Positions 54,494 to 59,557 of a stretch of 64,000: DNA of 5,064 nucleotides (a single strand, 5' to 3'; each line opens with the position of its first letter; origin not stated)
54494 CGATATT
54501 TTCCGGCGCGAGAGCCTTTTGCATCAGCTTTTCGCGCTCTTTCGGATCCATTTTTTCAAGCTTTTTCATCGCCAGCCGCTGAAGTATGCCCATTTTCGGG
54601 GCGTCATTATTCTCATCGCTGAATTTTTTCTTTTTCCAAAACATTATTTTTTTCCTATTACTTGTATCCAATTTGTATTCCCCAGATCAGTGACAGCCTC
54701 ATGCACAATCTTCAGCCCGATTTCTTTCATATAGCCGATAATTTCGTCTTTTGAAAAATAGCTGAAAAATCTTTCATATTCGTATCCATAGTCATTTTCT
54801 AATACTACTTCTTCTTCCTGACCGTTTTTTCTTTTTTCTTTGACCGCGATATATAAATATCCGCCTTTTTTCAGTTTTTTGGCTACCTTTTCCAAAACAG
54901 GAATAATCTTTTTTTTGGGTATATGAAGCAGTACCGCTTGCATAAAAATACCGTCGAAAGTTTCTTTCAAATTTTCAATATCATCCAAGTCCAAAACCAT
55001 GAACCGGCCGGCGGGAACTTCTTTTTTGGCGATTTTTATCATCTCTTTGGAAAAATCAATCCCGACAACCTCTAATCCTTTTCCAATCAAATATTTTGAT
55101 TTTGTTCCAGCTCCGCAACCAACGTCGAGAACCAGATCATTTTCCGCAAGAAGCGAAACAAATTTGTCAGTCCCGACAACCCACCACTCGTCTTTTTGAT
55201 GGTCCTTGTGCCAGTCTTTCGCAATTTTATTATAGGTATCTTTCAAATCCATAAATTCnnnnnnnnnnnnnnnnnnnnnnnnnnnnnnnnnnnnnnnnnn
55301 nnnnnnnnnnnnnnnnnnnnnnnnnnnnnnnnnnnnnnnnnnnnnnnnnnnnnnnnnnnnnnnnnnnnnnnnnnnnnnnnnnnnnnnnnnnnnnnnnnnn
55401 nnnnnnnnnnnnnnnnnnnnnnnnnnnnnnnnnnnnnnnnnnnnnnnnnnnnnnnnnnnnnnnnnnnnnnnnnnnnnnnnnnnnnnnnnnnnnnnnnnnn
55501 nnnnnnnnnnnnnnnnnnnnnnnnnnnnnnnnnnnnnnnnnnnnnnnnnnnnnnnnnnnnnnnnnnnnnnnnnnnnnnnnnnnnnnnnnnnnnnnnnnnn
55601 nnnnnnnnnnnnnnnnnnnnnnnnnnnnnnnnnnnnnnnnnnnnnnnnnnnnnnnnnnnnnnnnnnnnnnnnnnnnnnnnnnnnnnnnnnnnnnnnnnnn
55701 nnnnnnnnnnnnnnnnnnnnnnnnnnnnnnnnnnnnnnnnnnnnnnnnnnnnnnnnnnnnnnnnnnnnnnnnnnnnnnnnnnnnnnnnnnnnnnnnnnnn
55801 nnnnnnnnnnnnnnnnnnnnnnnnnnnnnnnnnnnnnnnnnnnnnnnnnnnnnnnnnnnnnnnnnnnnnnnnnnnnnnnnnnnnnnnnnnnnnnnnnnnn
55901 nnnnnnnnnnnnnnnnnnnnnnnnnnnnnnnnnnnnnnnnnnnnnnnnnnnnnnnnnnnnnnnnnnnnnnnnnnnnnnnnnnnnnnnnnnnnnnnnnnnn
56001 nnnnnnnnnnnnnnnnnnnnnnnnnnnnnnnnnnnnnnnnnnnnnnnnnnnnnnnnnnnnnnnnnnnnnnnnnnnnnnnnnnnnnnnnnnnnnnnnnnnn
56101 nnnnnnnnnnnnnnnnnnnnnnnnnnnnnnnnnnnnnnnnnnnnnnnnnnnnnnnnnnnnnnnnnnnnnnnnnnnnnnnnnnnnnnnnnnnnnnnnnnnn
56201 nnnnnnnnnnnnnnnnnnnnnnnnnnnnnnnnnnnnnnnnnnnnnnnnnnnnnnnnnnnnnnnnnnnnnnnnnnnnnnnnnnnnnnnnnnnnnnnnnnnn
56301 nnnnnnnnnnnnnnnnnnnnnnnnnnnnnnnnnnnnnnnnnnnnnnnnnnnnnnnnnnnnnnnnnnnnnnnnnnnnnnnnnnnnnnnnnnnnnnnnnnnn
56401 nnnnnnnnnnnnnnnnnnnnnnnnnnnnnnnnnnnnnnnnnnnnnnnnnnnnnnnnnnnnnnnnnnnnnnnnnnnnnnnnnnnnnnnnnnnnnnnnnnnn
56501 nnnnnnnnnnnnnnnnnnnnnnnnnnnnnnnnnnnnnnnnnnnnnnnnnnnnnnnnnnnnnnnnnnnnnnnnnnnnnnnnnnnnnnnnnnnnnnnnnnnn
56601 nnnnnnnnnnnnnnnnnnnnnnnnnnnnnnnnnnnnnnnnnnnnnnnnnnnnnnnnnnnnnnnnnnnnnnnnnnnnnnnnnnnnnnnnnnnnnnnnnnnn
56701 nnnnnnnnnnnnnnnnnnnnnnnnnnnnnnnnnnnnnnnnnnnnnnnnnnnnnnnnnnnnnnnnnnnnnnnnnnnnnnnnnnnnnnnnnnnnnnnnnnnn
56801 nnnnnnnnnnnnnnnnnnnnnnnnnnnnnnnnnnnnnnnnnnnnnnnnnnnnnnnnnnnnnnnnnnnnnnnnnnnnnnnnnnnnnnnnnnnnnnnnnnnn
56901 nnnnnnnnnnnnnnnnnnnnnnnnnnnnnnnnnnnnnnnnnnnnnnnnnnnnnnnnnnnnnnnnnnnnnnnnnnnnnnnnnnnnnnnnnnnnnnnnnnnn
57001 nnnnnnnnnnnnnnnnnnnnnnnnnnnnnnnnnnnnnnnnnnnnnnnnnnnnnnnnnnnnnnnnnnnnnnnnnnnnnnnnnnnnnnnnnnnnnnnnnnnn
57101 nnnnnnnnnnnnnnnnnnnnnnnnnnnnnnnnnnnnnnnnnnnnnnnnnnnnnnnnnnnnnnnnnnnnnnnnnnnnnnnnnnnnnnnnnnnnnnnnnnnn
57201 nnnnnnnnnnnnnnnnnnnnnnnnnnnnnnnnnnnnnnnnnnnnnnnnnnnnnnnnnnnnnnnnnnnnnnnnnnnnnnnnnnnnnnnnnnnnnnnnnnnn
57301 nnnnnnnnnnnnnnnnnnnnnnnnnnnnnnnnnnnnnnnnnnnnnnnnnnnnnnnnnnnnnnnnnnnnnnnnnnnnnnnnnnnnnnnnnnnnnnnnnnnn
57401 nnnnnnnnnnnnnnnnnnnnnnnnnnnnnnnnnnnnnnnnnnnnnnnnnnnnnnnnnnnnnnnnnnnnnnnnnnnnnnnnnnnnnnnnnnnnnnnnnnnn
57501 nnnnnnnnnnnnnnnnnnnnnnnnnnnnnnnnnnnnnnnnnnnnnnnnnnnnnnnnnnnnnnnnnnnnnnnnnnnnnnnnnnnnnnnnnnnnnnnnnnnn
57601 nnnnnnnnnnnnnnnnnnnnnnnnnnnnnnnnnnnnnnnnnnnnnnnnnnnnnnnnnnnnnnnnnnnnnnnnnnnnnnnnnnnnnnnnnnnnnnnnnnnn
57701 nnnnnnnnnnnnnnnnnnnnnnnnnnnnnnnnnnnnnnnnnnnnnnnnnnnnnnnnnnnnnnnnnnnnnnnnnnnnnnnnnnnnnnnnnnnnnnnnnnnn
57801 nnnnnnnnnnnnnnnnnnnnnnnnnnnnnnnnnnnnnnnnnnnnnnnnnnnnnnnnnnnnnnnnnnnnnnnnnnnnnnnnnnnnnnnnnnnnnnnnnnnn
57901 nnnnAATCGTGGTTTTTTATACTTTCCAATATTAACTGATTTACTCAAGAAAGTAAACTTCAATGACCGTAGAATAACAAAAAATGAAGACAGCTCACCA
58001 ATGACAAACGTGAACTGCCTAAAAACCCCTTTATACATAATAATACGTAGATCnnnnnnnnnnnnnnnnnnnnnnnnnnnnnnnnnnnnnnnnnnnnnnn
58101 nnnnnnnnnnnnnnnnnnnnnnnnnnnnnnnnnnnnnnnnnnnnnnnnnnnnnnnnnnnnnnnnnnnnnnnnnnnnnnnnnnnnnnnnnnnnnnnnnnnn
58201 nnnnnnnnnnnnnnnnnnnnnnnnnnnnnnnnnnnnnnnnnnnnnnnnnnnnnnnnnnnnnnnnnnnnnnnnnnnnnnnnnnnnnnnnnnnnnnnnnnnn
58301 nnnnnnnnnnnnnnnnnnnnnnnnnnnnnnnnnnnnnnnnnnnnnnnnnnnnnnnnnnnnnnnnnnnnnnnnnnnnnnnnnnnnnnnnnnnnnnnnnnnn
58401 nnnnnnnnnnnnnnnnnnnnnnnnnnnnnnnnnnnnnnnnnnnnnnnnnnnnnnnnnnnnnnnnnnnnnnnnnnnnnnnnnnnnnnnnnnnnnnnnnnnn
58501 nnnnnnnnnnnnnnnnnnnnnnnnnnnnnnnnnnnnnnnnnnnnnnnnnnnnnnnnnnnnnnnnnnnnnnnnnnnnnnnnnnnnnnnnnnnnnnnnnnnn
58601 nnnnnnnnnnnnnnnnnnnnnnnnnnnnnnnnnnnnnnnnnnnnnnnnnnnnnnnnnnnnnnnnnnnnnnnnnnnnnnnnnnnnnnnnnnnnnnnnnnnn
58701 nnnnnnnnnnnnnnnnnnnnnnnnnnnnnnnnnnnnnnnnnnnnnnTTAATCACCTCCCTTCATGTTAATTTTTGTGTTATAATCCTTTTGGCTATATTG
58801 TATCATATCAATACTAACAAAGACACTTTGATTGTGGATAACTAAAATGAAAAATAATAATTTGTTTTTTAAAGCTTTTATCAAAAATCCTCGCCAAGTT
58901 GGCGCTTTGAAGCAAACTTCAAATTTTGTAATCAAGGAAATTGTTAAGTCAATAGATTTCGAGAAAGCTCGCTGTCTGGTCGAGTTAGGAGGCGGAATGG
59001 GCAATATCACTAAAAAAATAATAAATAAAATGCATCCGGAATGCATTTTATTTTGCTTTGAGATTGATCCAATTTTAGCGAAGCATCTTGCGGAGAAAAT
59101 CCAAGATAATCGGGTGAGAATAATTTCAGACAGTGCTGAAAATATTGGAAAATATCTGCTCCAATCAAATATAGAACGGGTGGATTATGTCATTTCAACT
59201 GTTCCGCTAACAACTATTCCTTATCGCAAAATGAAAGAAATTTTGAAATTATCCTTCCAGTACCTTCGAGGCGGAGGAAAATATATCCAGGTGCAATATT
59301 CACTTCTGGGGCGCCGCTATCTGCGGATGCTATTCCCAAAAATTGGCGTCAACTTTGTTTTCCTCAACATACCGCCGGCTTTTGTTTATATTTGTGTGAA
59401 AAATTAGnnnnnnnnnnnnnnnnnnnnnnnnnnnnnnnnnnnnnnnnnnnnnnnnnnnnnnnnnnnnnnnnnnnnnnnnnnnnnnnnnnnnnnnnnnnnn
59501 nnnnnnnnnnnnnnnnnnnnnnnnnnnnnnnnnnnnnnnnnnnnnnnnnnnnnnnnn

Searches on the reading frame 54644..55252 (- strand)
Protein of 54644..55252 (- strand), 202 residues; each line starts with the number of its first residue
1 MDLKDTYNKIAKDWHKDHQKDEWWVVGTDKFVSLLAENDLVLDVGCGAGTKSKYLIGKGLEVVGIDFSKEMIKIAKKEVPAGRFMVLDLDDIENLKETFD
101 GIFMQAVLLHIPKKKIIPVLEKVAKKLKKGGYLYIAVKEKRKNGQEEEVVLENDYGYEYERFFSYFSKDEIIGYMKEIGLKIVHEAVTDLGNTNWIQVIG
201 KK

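Call 89: search_protein_families(library=pfam, max_evalue=0.001, proteins=[window:54644-55252:-])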
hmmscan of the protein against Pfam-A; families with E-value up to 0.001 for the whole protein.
window:54644-55252:- (202 aa): 14 families
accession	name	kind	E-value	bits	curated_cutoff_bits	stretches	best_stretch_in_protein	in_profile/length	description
PF13649.12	Methyltransf_25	-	3.2e-18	66.7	27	1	41-131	1-97/97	Methyltransferase domain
PF13489.12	Methyltransf_23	-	8e-18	65.1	27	1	35-185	20-164/164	Methyltransferase domain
PF08241.18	Methyltransf_11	-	5e-17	62.8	21.2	1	42-135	1-95/95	Methyltransferase domain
PF13847.12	Methyltransf_31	-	7e-17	61.9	27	1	38-139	4-113/145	Methyltransferase domain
PF08242.18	Methyltransf_12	-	5.5e-15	56.3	30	1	42-133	1-98/98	Methyltransferase domain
PF02353.26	CMAS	-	1.8e-09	37.7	27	1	36-149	61-178/273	Mycolic acid cyclopropane synthetase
PF03848.20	TehB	-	5.5e-09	36.2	20.4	1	41-179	34-173/193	Tellurite resistance protein TehB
PF08003.17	Methyltransf_9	-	6.4e-08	32.4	23.8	1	29-188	108-271/315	Protein of unknown function (DUF1698)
PF01739.24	CheR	-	3e-07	30.5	27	1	83-146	121-184/195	CheR methyltransferase, SAM binding domain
PF05891.18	Methyltransf_PK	-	5.3e-06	26.6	27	1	36-143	54-165/218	AdoMet dependent proline di-methyltransferase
PF01555.25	N6_N4_Mtase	-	1.4e-05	25.6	26.7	0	36-77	180-221/221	DNA methylase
PF01135.25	PCMT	-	3.3e-05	24.2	20.3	1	32-143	69-177/210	Protein-L-isoaspartate(D-aspartate) O-methyltransferase (PCMT)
PF01209.24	Ubie_methyltran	-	0.00012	22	20.1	1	26-135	37-151/233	ubiE/COQ5 methyltransferase family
PF05175.20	MTS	-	0.00017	21.8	23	1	27-142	19-145/170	Methyltransferase small domain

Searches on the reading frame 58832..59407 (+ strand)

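Call 89: search_protein_families(library=pfam, max_evalue=0.001, proteins=[window:58832-59407:+])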
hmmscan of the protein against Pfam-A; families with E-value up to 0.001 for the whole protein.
window:58832-59407:+ (191 aa): 3 families
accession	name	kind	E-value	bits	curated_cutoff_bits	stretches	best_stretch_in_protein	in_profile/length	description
PF00398.26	RrnaAD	-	1.2e-07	31.6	24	1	29-101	14-84/263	Ribosomal RNA adenine dimethylase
PF00891.24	Methyltransf_2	-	1.3e-06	28.4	22.3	1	25-85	42-101/210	O-methyltransferase domain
PF13649.12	Methyltransf_25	-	0.00034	21.7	27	1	50-149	2-97/97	Methyltransferase domain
